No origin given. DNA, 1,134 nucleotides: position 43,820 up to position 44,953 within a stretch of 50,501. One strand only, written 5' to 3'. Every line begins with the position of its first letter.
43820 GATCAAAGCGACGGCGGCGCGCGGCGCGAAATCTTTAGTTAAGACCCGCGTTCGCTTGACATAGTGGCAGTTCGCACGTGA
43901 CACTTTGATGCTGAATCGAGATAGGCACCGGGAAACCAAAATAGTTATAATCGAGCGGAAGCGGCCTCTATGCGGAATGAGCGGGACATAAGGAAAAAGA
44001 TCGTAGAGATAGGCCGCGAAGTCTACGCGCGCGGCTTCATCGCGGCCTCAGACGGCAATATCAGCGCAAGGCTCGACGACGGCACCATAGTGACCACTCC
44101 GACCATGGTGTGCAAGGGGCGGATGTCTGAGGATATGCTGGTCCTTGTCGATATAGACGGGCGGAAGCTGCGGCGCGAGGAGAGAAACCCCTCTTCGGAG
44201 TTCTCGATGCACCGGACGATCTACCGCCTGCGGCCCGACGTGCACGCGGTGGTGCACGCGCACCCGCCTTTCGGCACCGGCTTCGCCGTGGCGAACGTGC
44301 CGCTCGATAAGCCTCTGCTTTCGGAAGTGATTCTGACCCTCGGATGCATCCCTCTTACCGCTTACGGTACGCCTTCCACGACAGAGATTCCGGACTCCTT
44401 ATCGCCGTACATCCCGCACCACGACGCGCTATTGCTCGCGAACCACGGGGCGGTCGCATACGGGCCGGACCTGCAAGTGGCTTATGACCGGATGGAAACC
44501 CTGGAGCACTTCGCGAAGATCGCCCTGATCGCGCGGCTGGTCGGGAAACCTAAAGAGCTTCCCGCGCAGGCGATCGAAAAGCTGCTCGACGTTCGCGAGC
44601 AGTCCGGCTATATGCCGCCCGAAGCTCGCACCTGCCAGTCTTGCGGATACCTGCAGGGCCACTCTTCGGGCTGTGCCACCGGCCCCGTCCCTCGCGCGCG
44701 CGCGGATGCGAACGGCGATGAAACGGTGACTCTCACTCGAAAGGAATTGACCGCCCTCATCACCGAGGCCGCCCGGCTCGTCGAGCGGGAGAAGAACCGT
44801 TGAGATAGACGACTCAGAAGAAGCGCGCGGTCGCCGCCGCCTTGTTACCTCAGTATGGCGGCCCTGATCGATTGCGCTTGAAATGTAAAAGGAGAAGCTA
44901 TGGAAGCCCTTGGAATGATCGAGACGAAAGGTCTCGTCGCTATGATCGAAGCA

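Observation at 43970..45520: Three-gene mini bacterial-microcompartment locus: class II aldolase + one BMC-H + one BMC-P, with no aldehyde dehydrogenase core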

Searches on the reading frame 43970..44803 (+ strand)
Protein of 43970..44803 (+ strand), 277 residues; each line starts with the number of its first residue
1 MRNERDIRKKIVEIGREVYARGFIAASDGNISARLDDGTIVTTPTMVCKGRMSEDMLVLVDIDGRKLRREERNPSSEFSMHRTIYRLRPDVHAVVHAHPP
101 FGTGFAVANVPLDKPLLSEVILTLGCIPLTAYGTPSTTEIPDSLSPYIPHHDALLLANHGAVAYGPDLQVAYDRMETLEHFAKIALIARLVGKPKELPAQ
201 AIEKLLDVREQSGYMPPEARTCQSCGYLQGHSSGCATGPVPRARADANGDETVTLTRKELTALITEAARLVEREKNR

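Call 3: search_protein_families(library=pfam, proteins=[window:43970-44803:+], max_evalue=0.01)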
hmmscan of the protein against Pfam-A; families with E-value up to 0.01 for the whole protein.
window:43970-44803:+ (277 aa): 1 family
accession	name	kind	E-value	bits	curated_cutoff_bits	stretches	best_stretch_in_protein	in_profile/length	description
PF00596.27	Aldolase_II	-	4.6e-47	160.7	22.2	1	10-186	2-183/183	Class II Aldolase and Adducin N-terminal domain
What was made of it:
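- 43970..44605 (+): Class II aldolase/adducin-fold catalytic domain (residues 1-212) of the cargo enzyme. The full CDS is 43970-44803 (277 aa). PF00596 hit at E 4.6e-47 over residues 10-186 (call 3).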

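Call 4: search_protein_families(library=ncbifam, proteins=[window:43970-44803:+], max_evalue=0.01)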
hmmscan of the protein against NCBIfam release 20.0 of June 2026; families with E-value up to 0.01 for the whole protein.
window:43970-44803:+ (277 aa): 31 families (the best 25 are shown)
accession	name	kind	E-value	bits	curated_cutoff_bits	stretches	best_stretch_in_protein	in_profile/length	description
NF043034.1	OxoTetrPhDc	equivalog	4.5e-39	134.4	250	1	4-205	2-204/205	3-oxo-tetronate 4-phosphate decarboxylase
NF005302.0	PRK06833.1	equivalog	1.7e-29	102.8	264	1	6-210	5-208/214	L-fuculose-phosphate aldolase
NF053831.1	RU1PAldHalo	equivalog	2e-29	102.6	300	1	7-207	5-201/208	ribulose-1-phosphate aldolase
NF004527.0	PRK05874.1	equivalog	8e-27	94.2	308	1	8-203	8-204/218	L-fuculose-phosphate aldolase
NF040649.1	FucA_Meth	equivalog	9.2e-27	94.1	250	1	9-189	4-177/179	L-fuculose phosphate aldolase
NF006208.0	PRK08333.1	equivalog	1.1e-26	93.6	267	1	5-185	3-180/189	aldolase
NF005123.0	PRK06557.1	subfamily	1.2e-26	93.8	251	1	5-207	10-214/223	L-ribulose-5-phosphate 4-epimerase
NF006413.0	PRK08660.1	equivalog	3e-25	89.1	203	1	9-192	4-181/184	aldolase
NF005984.0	PRK08087.1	subfamily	2.6e-24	86.2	264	1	5-191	4-187/215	L-fuculose-phosphate aldolase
NF006672.0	PRK09220.1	equivalog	3.6e-23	82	226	1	6-103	10-106/209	methylthioribulose 1-phosphate dehydratase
TIGR03328.1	salvage_mtnB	equivalog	7.3e-23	81.1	137.05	2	11-99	1-89/194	methylthioribulose 1-phosphate dehydratase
TIGR01086.1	fucA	equivalog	1.8e-20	73.6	400.25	1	6-188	4-183/214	L-fuculose-phosphate aldolase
NF004979.0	PRK06357.1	equivalog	4.1e-19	68.8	216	1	8-191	7-201/221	hypothetical protein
NF006047.0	PRK08193.1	subfamily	6.4e-16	58.6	257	1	6-112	4-110/231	L-ribulose-5-phosphate 4-epimerase AraD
NF005484.0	PRK07090.1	equivalog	6.8e-16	58.3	261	1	5-200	29-225/260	aldolase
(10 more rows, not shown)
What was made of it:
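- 43970..44605 (+): All NCBIfam equivalog hits are far below their cut-offs; the best is OtnC decarboxylase at 134 bits against 250 (call 4).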

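Call 9: find_encoding_contigs(protein=window:43970-44803:+, flank=10000, max_places=6)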
Protein window:43970-44803:+ (277 aa): no gene with exactly this product is on record in the collection.
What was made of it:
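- Tried and rejected: It is not on record (call 9), so the source genome could not be retrieved.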

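Call 11: find_homologous_proteins(query=window:43970-44803:+, max_evalue=1e-20)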
Query window:43970-44803:+ (277 aa): 6769 proteins with E <= 1e-20 among 8000 candidates; the best 120 are listed.
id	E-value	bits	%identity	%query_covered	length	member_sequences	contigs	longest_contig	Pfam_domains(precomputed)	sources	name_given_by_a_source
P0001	1.4e-181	620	100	100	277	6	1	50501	PF00596.28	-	-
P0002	5.3e-172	589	95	100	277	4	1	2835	PF00596.28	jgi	-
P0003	5.1e-160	549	87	100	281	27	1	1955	PF00596.28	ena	-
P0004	1.2e-156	538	84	100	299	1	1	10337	PF00596.28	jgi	jgi:L-fuculose-phosphate aldolase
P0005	7.0e-156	536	86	99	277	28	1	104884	PF00596.28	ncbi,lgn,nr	ncbi:MAG TPA: class II aldolase/adducin family protein [Blastocatellia bacterium]|nr:class II aldola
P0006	1.7e-155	534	86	99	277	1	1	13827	PF00596.28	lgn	-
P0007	4.5e-152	523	84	100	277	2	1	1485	PF00596.28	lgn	-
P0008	2.7e-151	521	83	100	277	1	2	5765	PF00596.28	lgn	-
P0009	7.2e-150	516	80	100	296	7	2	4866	PF00596.28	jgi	jgi:L-fuculose-phosphate aldolase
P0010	3.7e-149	514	81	100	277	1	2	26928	PF00596.28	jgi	-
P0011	6.6e-149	513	81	99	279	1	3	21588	PF00596.28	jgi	jgi:L-fuculose-phosphate aldolase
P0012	8.7e-149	512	80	100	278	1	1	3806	PF00596.28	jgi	jgi:L-fuculose-phosphate aldolase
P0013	2.0e-148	511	83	100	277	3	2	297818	PF00596.28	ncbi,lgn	-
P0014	6.2e-148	510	80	99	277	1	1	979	PF00596.28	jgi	jgi:L-fuculose-phosphate aldolase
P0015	7.5e-148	509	81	99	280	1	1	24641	PF00596.28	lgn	-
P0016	1.5e-147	508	82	99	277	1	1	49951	PF00596.28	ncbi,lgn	-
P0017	2.2e-147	508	80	99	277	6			PF00596.28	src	-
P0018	2.7e-147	507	81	99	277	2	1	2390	PF00596.28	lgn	-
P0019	3.0e-147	507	79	100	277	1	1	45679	PF00596.28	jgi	jgi:L-fuculose-phosphate aldolase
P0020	3.0e-147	507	81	100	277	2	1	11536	PF00596.28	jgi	jgi:L-fuculose-phosphate aldolase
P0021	4.0e-147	507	79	100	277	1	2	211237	PF00596.28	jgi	jgi:L-fuculose-phosphate aldolase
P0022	5.0e-147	507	78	100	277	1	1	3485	PF00596.28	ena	-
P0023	5.5e-147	506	80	99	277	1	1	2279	PF00596.28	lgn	-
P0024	6.4e-147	506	81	100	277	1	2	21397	PF00596.28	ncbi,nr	ncbi:MAG: class II aldolase/adducin family protein [Blastocatellia bacterium]|nr:class II aldolase/a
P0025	6.7e-147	506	80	99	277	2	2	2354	PF00596.28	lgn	-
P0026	8.4e-147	506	81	100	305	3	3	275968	PF00596.28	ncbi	-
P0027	8.5e-147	506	80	99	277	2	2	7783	PF00596.28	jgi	jgi:L-fuculose-phosphate aldolase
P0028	9.2e-147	506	79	99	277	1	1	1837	PF00596.28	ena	-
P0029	1.1e-146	505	80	99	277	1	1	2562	PF00596.28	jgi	jgi:L-fuculose-phosphate aldolase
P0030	1.3e-146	505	79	100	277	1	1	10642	PF00596.28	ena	-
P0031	1.4e-146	505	79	99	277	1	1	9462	PF00596.28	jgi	jgi:L-fuculose-phosphate aldolase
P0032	1.5e-146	505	80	99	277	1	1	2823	PF00596.28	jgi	jgi:L-fuculose-phosphate aldolase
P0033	1.9e-146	505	81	99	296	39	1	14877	PF00596.28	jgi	jgi:L-fuculose-phosphate aldolase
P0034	2.7e-146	504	80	99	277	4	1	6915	PF00596.28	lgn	-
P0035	3.2e-146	504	80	99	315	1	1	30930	PF00596.28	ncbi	-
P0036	4.5e-146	503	81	100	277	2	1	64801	PF00596.28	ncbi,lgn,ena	-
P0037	4.6e-146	503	79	100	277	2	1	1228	PF00596.28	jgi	jgi:L-fuculose-phosphate aldolase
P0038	6.4e-146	503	80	99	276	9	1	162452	PF00596.28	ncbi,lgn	ncbi:MAG: class II aldolase/adducin family protein [Acidobacteriota bacterium]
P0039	7.4e-146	503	80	99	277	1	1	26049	PF00596.28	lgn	-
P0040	7.8e-146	503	80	99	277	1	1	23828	PF00596.28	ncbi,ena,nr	ncbi:MAG TPA: class II aldolase/adducin family protein [Blastocatellia bacterium]|nr:class II aldola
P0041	8.9e-146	503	80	99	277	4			PF00596.28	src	-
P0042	1.4e-145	502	79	99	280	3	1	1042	PF00596.28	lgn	-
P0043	1.6e-145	502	81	100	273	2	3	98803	PF00596.28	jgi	jgi:L-fuculose-phosphate aldolase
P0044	4.1e-145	500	79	99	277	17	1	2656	PF00596.28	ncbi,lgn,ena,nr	ncbi:MAG TPA: class II aldolase/adducin family protein [Blastocatellia bacterium]|nr:class II aldola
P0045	5.4e-145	500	79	99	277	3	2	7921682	PF00596.28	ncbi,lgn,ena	ncbi:MAG: class II aldolase/adducin family protein [Blastocatellia bacterium]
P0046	8.5e-145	499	80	100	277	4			PF00596.28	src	-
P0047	9.4e-145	499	79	99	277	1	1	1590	PF00596.28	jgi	jgi:L-fuculose-phosphate aldolase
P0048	1.1e-144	499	78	99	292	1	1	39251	PF00596.28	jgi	jgi:L-fuculose-phosphate aldolase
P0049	1.3e-144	499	78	99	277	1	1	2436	PF00596.28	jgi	jgi:L-fuculose-phosphate aldolase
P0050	2.0e-144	498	80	99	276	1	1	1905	PF00596.28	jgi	jgi:L-fuculose-phosphate aldolase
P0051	6.6e-144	496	80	99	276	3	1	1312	PF00596.28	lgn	-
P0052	8.3e-144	496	78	100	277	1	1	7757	PF00596.28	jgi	jgi:L-fuculose-phosphate aldolase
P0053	8.9e-144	496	79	100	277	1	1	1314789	PF00596.28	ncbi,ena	-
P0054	1.4e-142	492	78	99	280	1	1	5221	PF00596.28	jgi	-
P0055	1.4e-142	492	79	100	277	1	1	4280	PF00596.28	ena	-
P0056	1.6e-142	492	81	100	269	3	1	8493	PF00596.28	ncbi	ncbi:MAG: class II aldolase/adducin family protein [Acidobacteriota bacterium]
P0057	2.5e-142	491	77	100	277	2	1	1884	PF00596.28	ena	-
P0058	4.5e-142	490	78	100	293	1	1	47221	PF00596.28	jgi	jgi:L-fuculose-phosphate aldolase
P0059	6.0e-142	490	79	100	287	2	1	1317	PF00596.28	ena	-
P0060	6.7e-142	490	78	99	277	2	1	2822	PF00596.28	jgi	-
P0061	7.3e-142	490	77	99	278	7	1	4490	PF00596.28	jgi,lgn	jgi:L-fuculose-phosphate aldolase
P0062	7.4e-142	490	77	100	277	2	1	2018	PF00596.28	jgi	jgi:L-fuculose-phosphate aldolase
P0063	8.9e-142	489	78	99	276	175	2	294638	PF00596.28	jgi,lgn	-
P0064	3.0e-141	488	79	100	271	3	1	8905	PF00596.28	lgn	-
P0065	7.4e-141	486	78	100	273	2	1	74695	PF00596.28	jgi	-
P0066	7.6e-141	486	78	99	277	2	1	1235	PF00596.28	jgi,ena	-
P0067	8.1e-141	486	79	100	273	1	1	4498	PF00596.28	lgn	-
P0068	1.8e-140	485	76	99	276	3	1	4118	PF00596.28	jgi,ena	-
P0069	2.0e-140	485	77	99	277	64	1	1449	PF00596.28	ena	-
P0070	6.6e-140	483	78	99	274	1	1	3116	PF00596.28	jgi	jgi:L-fuculose-phosphate aldolase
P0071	1.0e-139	483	76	100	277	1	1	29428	PF00596.28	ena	-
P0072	1.1e-138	479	76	98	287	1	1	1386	PF00596.28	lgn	-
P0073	1.6e-138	479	76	99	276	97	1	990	PF00596.28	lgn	-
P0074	5.5e-138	477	76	99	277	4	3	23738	PF00596.28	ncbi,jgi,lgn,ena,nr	ncbi:MAG TPA: class II aldolase/adducin family protein [Blastocatellia bacterium]|nr:class II aldola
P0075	5.9e-138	477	81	93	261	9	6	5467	PF00596.28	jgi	jgi:L-fuculose-phosphate aldolase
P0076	7.0e-138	477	77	100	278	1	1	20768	PF00596.28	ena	-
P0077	8.9e-138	476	77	99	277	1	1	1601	PF00596.28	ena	-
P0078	9.0e-138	476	77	98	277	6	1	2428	PF00596.28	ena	-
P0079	1.4e-137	476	78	96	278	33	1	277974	PF00596.28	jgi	jgi:L-fuculose-phosphate aldolase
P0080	1.9e-137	475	75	100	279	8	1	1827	PF00596.28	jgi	jgi:L-fuculose-phosphate aldolase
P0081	3.3e-137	474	78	100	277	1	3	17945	PF00596.28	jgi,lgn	jgi:L-fuculose-phosphate aldolase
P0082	1.2e-136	473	74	100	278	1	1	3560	PF00596.28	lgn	-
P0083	1.6e-136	472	74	100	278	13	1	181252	PF00596.28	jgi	jgi:L-fuculose-phosphate aldolase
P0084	6.2e-136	470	76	99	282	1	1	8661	PF00596.28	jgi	jgi:L-fuculose-phosphate aldolase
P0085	7.9e-136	470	76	99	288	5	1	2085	PF00596.28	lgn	-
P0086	9.7e-136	470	75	100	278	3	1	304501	PF00596.28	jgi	jgi:L-fuculose-phosphate aldolase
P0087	3.3e-135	468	74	100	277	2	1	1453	PF00596.28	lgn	-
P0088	4.3e-135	468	74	100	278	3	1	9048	PF00596.28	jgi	jgi:L-fuculose-phosphate aldolase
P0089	1.7e-134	466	75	99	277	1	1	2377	PF00596.28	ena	-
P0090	1.9e-134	465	75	99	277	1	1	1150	PF00596.28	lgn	-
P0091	2.9e-134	465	77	100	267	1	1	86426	PF00596.28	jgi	jgi:L-fuculose-phosphate aldolase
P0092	3.4e-134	465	74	100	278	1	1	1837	PF00596.28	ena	-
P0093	3.6e-134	464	75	100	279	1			PF00596.28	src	-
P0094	7.2e-134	463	76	99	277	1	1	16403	PF00596.28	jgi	jgi:L-fuculose-phosphate aldolase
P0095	6.6e-133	460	77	99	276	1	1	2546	PF00596.28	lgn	-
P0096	1.4e-132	459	74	99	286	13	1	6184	PF00596.28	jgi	jgi:L-fuculose-phosphate aldolase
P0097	2.1e-132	459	76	99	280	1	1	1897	PF00596.28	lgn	-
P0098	2.6e-132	458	74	100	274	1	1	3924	PF00596.28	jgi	-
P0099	1.1e-131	456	74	99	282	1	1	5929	PF00596.28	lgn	-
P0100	1.2e-131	456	73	99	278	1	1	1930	PF00596.28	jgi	jgi:L-fuculose-phosphate aldolase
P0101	1.7e-131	456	73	100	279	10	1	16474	PF00596.28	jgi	jgi:L-fuculose-phosphate aldolase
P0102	2.9e-131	455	75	100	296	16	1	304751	PF00596.28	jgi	jgi:L-fuculose-phosphate aldolase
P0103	4.1e-131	454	89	82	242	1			PF00596.28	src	-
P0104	4.7e-131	454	74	99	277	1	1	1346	PF00596.28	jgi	jgi:L-fuculose-phosphate aldolase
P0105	1.3e-130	453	75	99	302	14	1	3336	PF00596.28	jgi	jgi:L-fuculose-phosphate aldolase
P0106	2.1e-130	452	73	100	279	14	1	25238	PF00596.28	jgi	jgi:L-fuculose-phosphate aldolase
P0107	3.3e-130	452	74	99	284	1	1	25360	PF00596.28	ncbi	-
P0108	3.5e-130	451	75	99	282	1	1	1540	PF00596.28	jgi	jgi:L-fuculose-phosphate aldolase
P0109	3.9e-130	451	73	99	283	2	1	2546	PF00596.28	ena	-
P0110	4.2e-130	451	75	99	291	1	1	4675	PF00596.28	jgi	jgi:L-fuculose-phosphate aldolase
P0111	1.0e-129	450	72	99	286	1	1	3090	PF00596.28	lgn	-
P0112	1.4e-129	449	75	100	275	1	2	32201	PF00596.28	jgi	jgi:L-fuculose-phosphate aldolase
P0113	1.8e-129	449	73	100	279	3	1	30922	PF00596.28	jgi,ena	-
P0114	1.8e-129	449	74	100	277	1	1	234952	PF00596.28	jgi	jgi:L-fuculose-phosphate aldolase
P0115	3.0e-129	448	72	100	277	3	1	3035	PF00596.28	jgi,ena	-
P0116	3.7e-129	448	75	99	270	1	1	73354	PF00596.28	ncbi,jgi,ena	-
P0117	4.7e-129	448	73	100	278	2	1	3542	PF00596.28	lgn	-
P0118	5.0e-129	448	72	99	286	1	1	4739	PF00596.28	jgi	jgi:L-fuculose-phosphate aldolase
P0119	8.6e-129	447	71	99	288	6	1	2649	PF00596.28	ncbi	-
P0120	1.3e-128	446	74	99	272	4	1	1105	PF00596.28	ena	-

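Call 13: find_encoding_contigs(protein=P0005, flank=10000, max_places=2)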
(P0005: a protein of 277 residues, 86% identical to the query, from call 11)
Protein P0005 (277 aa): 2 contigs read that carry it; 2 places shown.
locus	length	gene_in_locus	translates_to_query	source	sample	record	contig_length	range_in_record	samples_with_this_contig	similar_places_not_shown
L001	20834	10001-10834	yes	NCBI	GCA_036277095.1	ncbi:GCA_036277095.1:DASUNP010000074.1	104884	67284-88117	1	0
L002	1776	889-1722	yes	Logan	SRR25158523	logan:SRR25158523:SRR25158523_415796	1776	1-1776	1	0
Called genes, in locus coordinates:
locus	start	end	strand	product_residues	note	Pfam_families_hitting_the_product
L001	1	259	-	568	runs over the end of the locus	PF00004:AAA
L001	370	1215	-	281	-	-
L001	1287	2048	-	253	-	PF04012:PspA_IM30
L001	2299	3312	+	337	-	PF00348:polyprenyl_synt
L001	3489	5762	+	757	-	PF12773:DZR, PF13240:Zn_Ribbon_1 (faint), PF13248:Zn_ribbon_3 (faint), PF12773:DZR, PF03781:FGE-sulfatase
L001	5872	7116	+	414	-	PF00672:HAMP (weak)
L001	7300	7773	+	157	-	-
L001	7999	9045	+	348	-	PF08239:SH3_3 (faint)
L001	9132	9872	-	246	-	PF02661:Fic (weak)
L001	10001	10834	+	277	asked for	PF00596:Aldolase_II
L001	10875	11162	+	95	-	PF00936:BMC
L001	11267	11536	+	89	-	PF03319:EutN_CcmL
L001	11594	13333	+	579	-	PF00795:CN_hydrolase, PF02540:NAD_synthase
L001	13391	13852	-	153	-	PF01152:Bac_globin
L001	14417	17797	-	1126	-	PF13088:BNR_2 (faint), PF14870:PSII_BNR (faint), PF02012:BNR (faint), PF15902:Sortilin-Vps10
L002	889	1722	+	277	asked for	PF00596:Aldolase_II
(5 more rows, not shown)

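Call 14: find_encoding_contigs(protein=P0045, flank=10000, max_places=2)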
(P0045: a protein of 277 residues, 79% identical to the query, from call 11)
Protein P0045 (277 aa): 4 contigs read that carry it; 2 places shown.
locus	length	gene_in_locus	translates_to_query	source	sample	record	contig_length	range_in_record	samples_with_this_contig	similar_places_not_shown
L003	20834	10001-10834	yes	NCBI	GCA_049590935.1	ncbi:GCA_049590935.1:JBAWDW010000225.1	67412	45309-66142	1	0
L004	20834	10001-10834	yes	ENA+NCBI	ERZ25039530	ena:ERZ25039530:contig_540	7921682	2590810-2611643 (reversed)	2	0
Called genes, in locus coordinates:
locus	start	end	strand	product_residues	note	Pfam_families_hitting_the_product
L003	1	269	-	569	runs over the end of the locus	PF00004:AAA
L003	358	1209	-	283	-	-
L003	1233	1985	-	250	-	PF04012:PspA_IM30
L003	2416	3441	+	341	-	PF00348:polyprenyl_synt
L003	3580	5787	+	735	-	PF12773:DZR, PF13248:Zn_ribbon_3 (faint), PF03781:FGE-sulfatase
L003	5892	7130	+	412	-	-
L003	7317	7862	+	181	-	-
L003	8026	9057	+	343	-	PF08239:SH3_3 (faint)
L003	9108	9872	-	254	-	PF02661:Fic (weak)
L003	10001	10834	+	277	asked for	PF00596:Aldolase_II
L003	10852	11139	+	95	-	PF00936:BMC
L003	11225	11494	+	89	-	PF03319:EutN_CcmL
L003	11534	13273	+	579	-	PF00795:CN_hydrolase, PF02540:NAD_synthase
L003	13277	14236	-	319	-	PF14257:DUF4349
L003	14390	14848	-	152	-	PF01152:Bac_globin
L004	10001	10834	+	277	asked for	PF00596:Aldolase_II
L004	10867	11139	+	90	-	PF00936:BMC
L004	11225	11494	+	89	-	PF03319:EutN_CcmL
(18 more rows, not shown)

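Call 18: find_related_loci(query=window:43970-44803:+, collection=genome_contigs, flank=10000)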
Query window:43970-44803:+ (277 aa) in genome_contigs; peptide patterns used: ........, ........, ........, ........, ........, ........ (x = any residue, [..] = any of these).
429 stretches matched a pattern; 304 encode a relative of the query (tblastn E <= 1e-3); the best 80 are kept; 80 distinct loci.
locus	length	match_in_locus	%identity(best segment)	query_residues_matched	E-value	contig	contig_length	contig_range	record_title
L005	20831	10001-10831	94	1-277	1e-176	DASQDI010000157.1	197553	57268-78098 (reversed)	MAG TPA_asm: Blastocatellia bacterium isolate SMAG_U11723 k141_624606, whole genome shotgun sequence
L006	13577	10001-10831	86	1-277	5e-165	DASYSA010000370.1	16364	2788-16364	MAG TPA_asm: Blastocatellia bacterium isolate SMAG_U4525 k141_552730, whole genome shotgun sequence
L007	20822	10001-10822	86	1-274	2e-162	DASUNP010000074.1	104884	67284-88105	MAG TPA_asm: Blastocatellia bacterium isolate SMAG_U1603 k141_1231889, whole genome shotgun sequence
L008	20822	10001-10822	87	1-274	7e-162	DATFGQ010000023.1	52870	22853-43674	MAG TPA_asm: Blastocatellia bacterium isolate SMAG_U8667 k141_1048560, whole genome shotgun sequence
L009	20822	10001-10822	81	1-274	1e-154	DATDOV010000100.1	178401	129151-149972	MAG TPA_asm: Blastocatellia bacterium isolate SMAG_U7903 k141_3118082, whole genome shotgun sequence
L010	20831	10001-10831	81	1-277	3e-153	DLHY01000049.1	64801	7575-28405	MAG TPA_asm: Chloracidobacterium sp. UBA7656 UBA7656_contig_1665, whole genome shotgun sequence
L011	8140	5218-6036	81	1-277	8e-153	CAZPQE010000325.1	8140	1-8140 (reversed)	MAG TPA_asm: uncultured Clostridia bacterium isolate binchicken_co107_429 genome assembly, contig: NODE_19040_length_814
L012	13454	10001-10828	81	1-276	7e-153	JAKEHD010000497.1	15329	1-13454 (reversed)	MAG: Blastocatellia bacterium isolate PMV_6.28 PMV_6.28.k101_990275, whole genome shotgun sequence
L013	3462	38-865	79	1-277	5e-158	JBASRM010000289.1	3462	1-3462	MAG: Blastocatellia bacterium isolate MFD13521_ilm_asm_bin21 k127_322249, whole genome shotgun sequence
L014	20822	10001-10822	81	1-274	8e-152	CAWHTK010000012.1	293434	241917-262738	MAG: Blastocatellia bacterium isolate MFD09206.bin.2.102 genome assembly, contig: contig_22747, whole genome shotgun seq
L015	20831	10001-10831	83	1-277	8e-152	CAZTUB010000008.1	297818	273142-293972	MAG TPA_asm: uncultured Clostridia bacterium isolate binchicken_co174_39 genome assembly, contig: NODE_14_length_297818_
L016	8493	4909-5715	81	1-277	9e-152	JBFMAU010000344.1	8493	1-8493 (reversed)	MAG: Acidobacteriota bacterium isolate MAG146 MAG146_344, whole genome shotgun sequence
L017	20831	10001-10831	79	1-277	7e-151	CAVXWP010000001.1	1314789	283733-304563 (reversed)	MAG: Blastocatellia bacterium isolate MFD04944.bin.1.11 genome assembly, contig: contig_16550, whole genome shotgun sequ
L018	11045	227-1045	79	1-274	1e-149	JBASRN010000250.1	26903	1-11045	MAG: Blastocatellia bacterium isolate MFD13521_ilm_asm_bin1 k127_119516, whole genome shotgun sequence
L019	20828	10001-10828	78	1-277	1e-148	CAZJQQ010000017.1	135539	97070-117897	MAG TPA_asm: uncultured Clostridia bacterium isolate SRP119689_co1_191 genome assembly, contig: NODE_94_length_135539_co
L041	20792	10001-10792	54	3-270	4e-97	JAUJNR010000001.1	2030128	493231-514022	MAG: Pyrinomonadaceae bacterium isolate YX2bin36 opera_contig_1, whole genome shotgun sequence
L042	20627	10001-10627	56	3-213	9e-74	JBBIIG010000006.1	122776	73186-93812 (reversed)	MAG: bacterium isolate BR1S70218_bin_133 NODE_170_length_122776_cov_5.944468, whole genome shotgun sequence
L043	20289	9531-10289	45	1-271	1e-73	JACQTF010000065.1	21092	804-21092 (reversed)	MAG: Acidobacteria bacterium isolate NC_groundwater_1404_Ag_S-0.65um_61_43 S_p65_S5_coassembly_k141_1410530, whole genom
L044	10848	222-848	55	3-213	4e-71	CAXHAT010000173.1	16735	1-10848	MAG TPA_asm: uncultured Deferribacteres bacterium isolate SRR12479933_maxbin2_2 genome assembly, contig: ERZ4874384.232,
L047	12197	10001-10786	45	1-277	2e-69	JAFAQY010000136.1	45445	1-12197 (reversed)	MAG: Bryobacterales bacterium isolate CP_BM_ER_76 BM_ER_k147_4488385, whole genome shotgun sequence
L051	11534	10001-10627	52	3-213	2e-66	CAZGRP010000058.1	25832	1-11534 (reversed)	MAG TPA_asm: uncultured Cytophagia bacterium isolate SRP216583_co2_59 genome assembly, contig: NODE_1198_length_25832_co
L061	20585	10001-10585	53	1-195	6e-64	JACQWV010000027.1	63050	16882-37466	MAG: Elusimicrobia bacterium isolate NC_groundwater_1498_Pr4_B-0.1um_45_12 SR1-18-B1_scaffold_17451, whole genome shotgu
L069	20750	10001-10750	41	3-273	7e-61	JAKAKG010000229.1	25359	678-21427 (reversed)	MAG: Acidobacteria bacterium isolate WY4.bin4 NODE_2305_length_25359_cov_5.221821, whole genome shotgun sequence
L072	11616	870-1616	41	8-277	2e-60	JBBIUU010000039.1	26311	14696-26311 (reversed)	MAG: Acidobacteriota bacterium isolate FAS170219_bin_60 NODE_430_length_26311_cov_14.405241, whole genome shotgun sequen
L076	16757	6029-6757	42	6-269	3e-59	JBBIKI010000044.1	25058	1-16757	MAG: Acidobacteriota bacterium isolate STS170223_bin_182 NODE_2197_length_25058_cov_10.560413, whole genome shotgun sequ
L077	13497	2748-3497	41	3-273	2e-59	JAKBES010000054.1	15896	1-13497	MAG: Acidobacteria bacterium isolate BP8.bin17 NODE_5203_length_15896_cov_2.043947, whole genome shotgun sequence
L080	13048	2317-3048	42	6-270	6e-59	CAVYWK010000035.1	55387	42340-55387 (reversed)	MAG: uncultured Acidobacteriota bacterium isolate MFD01299.bin.2.92 genome assembly, contig: contig_84150, whole genome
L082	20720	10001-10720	41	8-269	9e-59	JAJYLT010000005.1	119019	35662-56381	MAG: Acidobacteria bacterium isolate DBS2-1.bin89 NODE_248_length_119019_cov_10.425378, whole genome shotgun sequence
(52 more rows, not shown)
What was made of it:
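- On PVM metabolosome: The taxon is Acidobacteriota (call 18).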
